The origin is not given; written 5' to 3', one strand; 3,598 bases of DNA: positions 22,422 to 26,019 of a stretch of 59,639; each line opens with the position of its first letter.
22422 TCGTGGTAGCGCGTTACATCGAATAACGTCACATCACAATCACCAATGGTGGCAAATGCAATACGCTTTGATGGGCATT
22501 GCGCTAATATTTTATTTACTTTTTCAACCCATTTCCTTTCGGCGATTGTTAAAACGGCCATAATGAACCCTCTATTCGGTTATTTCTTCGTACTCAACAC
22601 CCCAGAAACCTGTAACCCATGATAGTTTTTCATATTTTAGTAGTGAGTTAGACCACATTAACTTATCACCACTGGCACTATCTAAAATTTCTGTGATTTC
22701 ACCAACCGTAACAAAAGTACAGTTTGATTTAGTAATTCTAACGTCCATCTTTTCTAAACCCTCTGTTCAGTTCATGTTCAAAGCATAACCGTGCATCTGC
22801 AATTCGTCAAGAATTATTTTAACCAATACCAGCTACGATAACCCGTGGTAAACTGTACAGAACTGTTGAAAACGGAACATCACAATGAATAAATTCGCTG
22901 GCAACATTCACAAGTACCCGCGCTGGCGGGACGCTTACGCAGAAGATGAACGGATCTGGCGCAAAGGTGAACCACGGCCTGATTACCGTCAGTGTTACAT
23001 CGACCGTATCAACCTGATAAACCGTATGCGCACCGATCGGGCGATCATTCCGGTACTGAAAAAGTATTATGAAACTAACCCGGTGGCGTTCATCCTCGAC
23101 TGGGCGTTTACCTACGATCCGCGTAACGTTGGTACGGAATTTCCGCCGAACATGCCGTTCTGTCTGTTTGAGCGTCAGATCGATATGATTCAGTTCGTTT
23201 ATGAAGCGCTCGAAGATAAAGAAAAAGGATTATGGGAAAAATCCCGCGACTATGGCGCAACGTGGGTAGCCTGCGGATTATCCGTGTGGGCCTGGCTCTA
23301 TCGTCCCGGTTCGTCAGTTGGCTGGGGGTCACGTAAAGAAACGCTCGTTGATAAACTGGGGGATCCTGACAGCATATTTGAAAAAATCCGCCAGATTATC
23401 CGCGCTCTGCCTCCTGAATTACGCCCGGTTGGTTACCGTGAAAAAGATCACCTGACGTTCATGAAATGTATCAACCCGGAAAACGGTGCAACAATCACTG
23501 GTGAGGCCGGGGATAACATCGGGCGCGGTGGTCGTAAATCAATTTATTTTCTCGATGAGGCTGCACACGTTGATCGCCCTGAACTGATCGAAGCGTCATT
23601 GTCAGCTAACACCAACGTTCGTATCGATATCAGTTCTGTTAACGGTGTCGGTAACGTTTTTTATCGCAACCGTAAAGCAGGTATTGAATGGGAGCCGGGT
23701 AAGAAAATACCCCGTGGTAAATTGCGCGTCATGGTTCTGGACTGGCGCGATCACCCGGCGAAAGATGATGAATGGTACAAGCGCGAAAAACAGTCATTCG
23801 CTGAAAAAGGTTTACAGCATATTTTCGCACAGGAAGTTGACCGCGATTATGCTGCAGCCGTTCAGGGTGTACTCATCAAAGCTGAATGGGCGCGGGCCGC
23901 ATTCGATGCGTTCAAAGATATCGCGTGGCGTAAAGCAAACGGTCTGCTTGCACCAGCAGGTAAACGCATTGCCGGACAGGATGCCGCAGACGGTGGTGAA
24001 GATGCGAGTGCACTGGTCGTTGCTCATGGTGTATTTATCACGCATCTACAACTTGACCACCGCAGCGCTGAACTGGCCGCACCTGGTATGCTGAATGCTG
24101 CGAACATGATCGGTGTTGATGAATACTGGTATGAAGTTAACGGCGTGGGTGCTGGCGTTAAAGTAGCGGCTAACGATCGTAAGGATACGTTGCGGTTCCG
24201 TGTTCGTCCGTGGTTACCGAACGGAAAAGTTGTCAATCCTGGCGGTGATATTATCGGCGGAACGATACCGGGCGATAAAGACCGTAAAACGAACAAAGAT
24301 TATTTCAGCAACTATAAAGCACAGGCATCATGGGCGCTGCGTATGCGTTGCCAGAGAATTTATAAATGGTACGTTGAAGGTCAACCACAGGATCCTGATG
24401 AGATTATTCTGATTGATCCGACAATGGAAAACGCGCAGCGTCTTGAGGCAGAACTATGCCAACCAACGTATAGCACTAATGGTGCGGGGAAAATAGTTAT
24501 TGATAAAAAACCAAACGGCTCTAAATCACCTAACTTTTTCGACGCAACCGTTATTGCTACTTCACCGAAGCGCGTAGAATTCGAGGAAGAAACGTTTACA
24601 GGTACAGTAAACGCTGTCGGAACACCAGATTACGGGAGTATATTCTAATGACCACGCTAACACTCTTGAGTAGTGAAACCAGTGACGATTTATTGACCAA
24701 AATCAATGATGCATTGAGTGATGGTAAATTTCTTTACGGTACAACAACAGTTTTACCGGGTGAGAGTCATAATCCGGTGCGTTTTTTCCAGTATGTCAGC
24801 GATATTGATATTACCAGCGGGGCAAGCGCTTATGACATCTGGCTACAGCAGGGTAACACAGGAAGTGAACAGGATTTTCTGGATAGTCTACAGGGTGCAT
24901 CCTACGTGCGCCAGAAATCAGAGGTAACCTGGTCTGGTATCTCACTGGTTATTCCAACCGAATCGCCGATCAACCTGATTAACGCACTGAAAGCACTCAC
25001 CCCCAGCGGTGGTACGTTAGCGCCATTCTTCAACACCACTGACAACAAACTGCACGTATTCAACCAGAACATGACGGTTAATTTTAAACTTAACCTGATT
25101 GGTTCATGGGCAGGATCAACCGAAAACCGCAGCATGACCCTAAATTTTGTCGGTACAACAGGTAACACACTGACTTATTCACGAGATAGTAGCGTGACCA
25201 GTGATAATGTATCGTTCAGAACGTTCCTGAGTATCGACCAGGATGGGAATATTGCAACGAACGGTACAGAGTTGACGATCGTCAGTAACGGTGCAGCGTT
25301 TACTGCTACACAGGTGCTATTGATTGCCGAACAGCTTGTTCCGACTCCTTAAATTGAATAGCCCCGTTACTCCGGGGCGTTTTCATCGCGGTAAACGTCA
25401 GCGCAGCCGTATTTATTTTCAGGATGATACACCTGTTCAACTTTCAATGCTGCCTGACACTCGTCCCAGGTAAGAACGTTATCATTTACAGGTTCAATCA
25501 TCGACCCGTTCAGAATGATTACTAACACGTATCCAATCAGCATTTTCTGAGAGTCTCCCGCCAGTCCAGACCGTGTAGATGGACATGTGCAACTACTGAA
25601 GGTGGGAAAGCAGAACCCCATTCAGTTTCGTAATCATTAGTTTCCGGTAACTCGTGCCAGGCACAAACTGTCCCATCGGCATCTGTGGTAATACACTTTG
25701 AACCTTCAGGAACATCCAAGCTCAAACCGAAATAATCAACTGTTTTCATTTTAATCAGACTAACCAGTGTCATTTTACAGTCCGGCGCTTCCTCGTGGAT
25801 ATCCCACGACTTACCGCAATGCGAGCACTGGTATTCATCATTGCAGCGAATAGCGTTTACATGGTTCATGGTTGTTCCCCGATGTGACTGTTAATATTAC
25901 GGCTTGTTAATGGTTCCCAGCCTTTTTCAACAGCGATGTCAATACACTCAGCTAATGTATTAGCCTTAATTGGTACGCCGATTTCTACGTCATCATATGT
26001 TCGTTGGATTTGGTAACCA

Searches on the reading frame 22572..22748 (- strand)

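Call 38: search_protein_families(library=phrogs, proteins=[window:22572-22748:-], max_evalue=0.001)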
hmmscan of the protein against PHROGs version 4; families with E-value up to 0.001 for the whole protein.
window:22572-22748:- (58 aa): 2 families
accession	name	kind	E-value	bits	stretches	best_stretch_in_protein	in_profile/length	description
phrog_10407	-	unknown function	1.4e-23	83.9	1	1-58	1-58/62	-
phrog_16117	-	unknown function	1.2e-14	55.6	1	3-57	89-143/144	-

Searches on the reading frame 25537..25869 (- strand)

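Call 60: search_protein_families(library=pfam, proteins=[window:25537-25869:-], max_evalue=0.01)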
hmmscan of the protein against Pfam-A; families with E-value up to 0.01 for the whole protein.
window:25537-25869:- (110 aa): 1 family
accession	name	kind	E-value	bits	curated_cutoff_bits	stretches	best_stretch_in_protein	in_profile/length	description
PF07191.17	Zn_ribbon_6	-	0.00019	21.8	25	1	10-47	14-51/67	Double zinc ribbon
